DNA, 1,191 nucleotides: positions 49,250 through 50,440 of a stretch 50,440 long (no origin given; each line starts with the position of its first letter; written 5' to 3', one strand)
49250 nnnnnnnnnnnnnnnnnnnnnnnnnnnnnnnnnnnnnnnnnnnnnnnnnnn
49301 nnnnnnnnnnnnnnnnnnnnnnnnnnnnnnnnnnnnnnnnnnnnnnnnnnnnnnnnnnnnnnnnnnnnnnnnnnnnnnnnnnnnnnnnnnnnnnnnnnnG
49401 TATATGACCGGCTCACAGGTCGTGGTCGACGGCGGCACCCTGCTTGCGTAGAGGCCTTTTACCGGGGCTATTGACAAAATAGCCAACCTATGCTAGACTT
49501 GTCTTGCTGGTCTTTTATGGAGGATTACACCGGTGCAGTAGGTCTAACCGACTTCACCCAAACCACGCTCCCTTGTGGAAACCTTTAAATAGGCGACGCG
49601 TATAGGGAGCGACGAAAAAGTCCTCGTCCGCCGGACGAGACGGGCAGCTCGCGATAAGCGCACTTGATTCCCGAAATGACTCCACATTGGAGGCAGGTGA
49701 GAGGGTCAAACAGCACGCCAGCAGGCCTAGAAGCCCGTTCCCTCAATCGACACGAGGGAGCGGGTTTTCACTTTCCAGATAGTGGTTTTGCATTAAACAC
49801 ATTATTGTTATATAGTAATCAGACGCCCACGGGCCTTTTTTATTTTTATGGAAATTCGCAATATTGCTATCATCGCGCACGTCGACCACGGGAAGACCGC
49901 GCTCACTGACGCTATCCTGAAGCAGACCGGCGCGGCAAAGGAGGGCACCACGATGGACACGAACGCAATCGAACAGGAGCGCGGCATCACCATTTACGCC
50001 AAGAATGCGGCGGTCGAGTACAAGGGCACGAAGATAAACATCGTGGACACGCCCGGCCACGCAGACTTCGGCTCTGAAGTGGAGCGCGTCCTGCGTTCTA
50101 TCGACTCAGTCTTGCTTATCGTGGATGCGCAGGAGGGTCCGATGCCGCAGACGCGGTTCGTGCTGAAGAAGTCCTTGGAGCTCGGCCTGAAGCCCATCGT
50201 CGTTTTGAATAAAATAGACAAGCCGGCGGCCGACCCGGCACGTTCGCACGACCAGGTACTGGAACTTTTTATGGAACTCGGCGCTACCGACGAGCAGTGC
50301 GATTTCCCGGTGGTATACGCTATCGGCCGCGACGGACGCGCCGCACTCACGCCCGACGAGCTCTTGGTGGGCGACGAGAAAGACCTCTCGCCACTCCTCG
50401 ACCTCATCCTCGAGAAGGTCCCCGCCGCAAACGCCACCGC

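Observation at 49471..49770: Independently transcribed 220-nt structured RNA resembling the raiA motif, upstream of typA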

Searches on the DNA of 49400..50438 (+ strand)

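Call 4: search_rna_families(source=window, start=49400, end=49900, threshold=evalue, max_evalue=10, show_alignments=5)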
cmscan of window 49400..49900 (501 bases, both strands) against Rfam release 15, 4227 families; matches with E-value up to 10: 2.
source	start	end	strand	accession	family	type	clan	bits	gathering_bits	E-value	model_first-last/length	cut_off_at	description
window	49769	49850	-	RF01586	snoR09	Gene; snRNA; snoRNA; CD-box;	-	18.6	50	6.3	1-84/84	no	small nucleolar RNA snoR09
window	49606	49653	+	RF01763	Guanidine-III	Cis-reg; riboswitch;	-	16.4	36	0.48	1-67/67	no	Guanidine-III riboswitch aptamer (yKKC-III)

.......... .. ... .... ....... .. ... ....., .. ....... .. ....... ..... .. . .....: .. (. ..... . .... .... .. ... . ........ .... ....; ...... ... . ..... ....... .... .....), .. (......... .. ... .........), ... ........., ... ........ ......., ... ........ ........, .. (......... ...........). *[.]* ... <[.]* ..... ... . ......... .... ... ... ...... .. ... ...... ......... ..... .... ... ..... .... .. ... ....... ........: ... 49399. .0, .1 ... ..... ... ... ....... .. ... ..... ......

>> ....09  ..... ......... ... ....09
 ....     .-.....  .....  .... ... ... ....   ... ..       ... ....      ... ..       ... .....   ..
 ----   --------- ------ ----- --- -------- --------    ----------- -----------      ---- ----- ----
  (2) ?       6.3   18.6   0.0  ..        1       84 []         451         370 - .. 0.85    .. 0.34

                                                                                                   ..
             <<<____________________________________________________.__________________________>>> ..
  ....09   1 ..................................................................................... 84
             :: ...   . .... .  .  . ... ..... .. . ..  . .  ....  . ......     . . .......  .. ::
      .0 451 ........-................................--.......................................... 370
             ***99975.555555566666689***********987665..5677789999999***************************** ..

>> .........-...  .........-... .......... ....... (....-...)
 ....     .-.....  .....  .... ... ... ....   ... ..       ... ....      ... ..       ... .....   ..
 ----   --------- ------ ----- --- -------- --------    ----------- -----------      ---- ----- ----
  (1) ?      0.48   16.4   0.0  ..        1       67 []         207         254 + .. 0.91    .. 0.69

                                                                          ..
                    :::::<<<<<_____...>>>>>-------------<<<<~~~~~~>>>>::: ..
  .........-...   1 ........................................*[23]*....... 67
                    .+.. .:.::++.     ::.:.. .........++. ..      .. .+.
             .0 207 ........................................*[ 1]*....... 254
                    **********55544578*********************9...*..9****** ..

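Call 47: search_dna_similar(query=window:49461-49803:+, collection=phages, mode=distant, max_evalue=1, max_rows=10)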
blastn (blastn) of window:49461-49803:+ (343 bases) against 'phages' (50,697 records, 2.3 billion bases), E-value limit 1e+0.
No match.

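Call 48: search_dna_similar(query=window:49461-49803:+, collection=plasmids, mode=distant, max_evalue=1, max_rows=10)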
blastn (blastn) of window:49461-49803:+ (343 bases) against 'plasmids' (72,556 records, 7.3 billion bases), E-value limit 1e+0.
No match.

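Call 77: build_rna_model(alignment_id=A3, structure=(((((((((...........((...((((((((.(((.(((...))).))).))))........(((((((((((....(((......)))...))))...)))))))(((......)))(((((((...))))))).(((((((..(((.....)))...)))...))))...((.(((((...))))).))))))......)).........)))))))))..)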
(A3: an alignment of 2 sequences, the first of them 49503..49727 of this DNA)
Model R1 built from alignment A3 (2 sequences, 225 columns); structure: as given.
model positions 225; base pairs 66; branch points 5; effective number of sequences 0.64; information 0.59 bits per position. Calibrated on 0.2 Mb of random sequence (short: E-values are rough).
structure used (alignment columns):
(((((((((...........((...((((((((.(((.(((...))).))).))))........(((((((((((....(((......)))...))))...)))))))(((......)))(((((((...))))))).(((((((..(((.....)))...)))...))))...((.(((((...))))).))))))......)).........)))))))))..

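Call 78: search_with_rna_model(model_id=R1, sources=[window, L001, L002, L003, L004, L005, L006, L007, L011, L012, L013, L015, L039, L040, L041, L053, L042, L043, L044, L045, L046, L048, L049, L050, L051], max_evalue=10)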
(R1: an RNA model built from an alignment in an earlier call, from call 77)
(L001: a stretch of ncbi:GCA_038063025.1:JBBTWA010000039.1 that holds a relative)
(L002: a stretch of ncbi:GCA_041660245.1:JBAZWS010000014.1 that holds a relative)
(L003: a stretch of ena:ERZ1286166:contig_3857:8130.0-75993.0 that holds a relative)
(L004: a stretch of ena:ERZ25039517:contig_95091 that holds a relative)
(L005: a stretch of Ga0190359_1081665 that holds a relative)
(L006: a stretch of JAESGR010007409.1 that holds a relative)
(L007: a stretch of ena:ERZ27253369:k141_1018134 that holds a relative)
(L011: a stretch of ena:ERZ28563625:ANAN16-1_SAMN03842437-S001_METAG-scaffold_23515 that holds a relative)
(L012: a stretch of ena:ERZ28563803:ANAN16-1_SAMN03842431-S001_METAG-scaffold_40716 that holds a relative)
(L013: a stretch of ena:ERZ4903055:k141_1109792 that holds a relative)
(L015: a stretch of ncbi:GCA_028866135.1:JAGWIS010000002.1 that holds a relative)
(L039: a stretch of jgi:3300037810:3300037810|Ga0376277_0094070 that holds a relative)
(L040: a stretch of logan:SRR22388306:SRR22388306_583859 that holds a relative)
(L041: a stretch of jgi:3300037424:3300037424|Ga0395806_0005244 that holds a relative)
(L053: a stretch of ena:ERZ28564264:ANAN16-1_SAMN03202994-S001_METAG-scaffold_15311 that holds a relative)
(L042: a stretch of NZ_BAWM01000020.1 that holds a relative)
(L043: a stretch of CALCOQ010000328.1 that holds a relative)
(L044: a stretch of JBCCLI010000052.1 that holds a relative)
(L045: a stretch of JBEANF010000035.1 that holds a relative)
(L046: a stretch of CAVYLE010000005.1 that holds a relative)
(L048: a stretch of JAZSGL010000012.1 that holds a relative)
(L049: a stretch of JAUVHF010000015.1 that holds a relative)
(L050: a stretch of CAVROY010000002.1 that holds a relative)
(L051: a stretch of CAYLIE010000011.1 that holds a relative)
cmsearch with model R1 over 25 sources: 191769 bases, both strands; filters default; matches with E-value up to 10: 25.
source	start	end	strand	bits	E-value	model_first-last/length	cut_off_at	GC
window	49503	49727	+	290.2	1.1e-84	1-225/225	no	0.56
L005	197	298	+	15.7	0.006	1-225/225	no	0.44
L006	1665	1727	-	14.1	0.018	1-225/225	no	0.38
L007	4521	4563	-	13.5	0.026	1-225/225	no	0.51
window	49532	49558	-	11.6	0.1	30-56/225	no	0.56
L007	3073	3100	-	11.3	0.12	141-169/225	no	0.71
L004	697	742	+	10.4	0.23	1-225/225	no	0.61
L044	832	1044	+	9.6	0.39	1-225/225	no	0.46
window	49623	49639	-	9.2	0.51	121-137/225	no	0.76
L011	3073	3100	-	8.7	0.71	141-169/225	no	0.71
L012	1410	1437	-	8.7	0.71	141-169/225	no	0.71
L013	903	930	-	8.7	0.71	141-169/225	no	0.71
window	48096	48142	+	8.5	0.83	1-225/225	no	0.55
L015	1802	1877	+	8.1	1.1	1-225/225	no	0.7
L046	3299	3321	+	7.6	1.5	1-225/225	no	0.65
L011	3139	3165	-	7.3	1.9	1-225/225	no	0.93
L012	1476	1502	-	7.3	1.9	1-225/225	no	0.93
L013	969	995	-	7.3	1.9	1-225/225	no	0.93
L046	3371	3395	+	6.8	2.6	1-225/225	no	0.76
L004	787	815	+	6.5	3.2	1-225/225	no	0.72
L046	3239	3292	+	5.7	5.8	1-225/225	no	0.72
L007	3139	3165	-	5.3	7.2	1-225/225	no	0.89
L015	228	257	+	5.3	7.3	1-225/225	no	0.87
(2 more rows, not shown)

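Call 84: search_rna_families(source=L002, start=1300, end=3100, threshold=evalue, max_evalue=1, show_alignments=2)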
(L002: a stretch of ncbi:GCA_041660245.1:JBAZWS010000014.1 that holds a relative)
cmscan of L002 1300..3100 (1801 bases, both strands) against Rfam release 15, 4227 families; matches with E-value up to 1: 0.
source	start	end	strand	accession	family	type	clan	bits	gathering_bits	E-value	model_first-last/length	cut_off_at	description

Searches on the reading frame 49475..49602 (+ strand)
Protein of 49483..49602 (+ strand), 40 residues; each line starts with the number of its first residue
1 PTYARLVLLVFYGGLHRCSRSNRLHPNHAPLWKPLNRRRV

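Call 73: search_protein_families(library=pfam, proteins=[window:49483-49602:+, window:49475-49585:+], max_evalue=10)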
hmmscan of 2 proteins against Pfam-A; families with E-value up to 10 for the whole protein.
seq(40 aa): 0 families

seq(37 aa): 0 families

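Call 74: search_protein_families(library=phrogs, proteins=[window:49483-49602:+, window:49475-49585:+], max_evalue=10)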
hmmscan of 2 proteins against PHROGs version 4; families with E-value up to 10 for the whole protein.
seq(40 aa): 0 families

seq(37 aa): 1 family
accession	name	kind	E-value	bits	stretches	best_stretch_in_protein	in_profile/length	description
phrog_19780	-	unknown function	0.082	13.8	1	10-18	22-30/31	-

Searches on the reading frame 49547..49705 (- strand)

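Call 73: search_protein_families(library=pfam, proteins=[window:49547-49705:-], max_evalue=10)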
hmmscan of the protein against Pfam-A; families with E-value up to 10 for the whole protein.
seq(53 aa): 1 family
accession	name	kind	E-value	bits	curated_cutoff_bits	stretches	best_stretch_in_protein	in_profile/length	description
PF09399.15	bCoV_lipid_BD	-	0.23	12.1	25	1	6-47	44-87/98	Betacoronavirus lipid binding protein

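Call 74: search_protein_families(library=phrogs, proteins=[window:49547-49705:-], max_evalue=10)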
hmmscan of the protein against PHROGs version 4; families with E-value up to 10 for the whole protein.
seq(53 aa): 0 families

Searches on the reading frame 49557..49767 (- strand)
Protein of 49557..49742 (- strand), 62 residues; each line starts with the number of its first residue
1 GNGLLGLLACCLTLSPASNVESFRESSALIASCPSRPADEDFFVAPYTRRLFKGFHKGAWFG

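Call 60: find_homologous_proteins(query=window:49588-49767:-, max_evalue=10)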
Query window:49588-49767:-: no candidate shares three 5-residue words with the query. No homologue found.

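Call 64: search_protein_representatives(protein=window:49557-49742:-)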
Query: 62 residues. Proteins with E-value up to 0.001 (for the whole library): 2; up to 1e-10: 0; up to 1e-30: 0. The best 2 are listed.
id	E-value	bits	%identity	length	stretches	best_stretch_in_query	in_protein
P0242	1.1e-04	38.0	-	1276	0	-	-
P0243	3.3e-04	36.5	30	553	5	23-62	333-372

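Call 73: search_protein_families(library=pfam, proteins=[window:49588-49767:-, window:49557-49742:-], max_evalue=10)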
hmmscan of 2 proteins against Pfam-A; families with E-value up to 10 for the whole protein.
seq(60 aa): 0 families

seq(62 aa): 0 families

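Call 74: search_protein_families(library=phrogs, proteins=[window:49588-49767:-, window:49557-49742:-], max_evalue=10)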
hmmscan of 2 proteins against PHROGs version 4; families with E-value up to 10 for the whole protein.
seq(60 aa): 0 families

seq(62 aa): 0 families

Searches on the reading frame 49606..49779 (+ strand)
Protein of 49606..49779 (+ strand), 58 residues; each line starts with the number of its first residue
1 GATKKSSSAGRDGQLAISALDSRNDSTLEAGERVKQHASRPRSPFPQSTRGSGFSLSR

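Call 73: search_protein_families(library=pfam, proteins=[window:49606-49779:+], max_evalue=10)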
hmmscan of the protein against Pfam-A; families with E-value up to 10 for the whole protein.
seq(58 aa): 0 families

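Call 74: search_protein_families(library=phrogs, proteins=[window:49606-49779:+], max_evalue=10)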
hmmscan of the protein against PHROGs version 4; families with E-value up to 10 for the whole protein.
seq(58 aa): 2 families
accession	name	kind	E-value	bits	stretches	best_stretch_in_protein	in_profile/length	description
phrog_35761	-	unknown function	0.3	12.3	1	6-29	32-55/100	-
phrog_18246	-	unknown function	0.35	11.9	1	6-41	32-66/171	-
